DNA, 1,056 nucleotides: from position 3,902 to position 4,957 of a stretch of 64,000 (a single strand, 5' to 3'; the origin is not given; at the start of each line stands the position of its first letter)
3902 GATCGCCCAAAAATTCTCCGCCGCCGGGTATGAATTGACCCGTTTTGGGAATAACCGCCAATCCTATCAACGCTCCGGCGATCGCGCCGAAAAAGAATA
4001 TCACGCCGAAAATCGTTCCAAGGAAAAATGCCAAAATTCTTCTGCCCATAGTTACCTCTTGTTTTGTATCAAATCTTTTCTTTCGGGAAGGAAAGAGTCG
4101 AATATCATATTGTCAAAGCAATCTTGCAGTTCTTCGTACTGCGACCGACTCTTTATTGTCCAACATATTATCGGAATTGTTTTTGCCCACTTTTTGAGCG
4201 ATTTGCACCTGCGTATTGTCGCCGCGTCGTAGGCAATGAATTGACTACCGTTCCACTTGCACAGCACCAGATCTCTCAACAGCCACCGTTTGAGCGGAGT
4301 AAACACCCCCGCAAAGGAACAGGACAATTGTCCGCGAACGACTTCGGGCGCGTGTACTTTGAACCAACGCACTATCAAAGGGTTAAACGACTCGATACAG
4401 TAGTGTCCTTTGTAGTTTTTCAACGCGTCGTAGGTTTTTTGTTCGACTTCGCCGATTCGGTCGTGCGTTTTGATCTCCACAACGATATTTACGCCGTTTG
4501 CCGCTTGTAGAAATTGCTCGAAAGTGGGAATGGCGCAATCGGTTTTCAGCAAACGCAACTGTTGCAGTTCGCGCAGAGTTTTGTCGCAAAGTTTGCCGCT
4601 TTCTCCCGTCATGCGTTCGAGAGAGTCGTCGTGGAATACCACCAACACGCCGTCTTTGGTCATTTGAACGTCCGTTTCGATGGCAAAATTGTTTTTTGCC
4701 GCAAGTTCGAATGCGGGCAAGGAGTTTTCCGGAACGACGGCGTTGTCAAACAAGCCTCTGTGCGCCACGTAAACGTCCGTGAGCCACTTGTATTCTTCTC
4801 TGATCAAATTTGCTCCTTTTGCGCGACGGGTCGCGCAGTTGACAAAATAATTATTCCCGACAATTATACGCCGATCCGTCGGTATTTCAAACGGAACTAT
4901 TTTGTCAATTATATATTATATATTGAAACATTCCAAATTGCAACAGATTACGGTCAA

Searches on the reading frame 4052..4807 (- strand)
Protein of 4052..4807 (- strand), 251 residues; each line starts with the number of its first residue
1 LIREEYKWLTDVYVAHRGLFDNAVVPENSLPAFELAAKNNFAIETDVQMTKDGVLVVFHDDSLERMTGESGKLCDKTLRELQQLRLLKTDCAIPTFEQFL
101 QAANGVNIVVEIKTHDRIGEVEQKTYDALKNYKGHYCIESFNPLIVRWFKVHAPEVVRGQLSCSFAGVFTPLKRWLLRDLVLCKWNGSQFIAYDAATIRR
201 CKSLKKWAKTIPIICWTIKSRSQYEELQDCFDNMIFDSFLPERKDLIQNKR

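Call 71: search_protein_families(library=pfam, proteins=[window:4052-4807:-], max_evalue=0.00001)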
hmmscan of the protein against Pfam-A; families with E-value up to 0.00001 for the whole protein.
window:4052-4807:- (251 aa): 1 family
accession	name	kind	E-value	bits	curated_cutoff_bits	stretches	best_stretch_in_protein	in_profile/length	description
PF03009.23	GDPD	-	1.5e-26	94.5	23.6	1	16-221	1-223/244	Glycerophosphoryl diester phosphodiesterase family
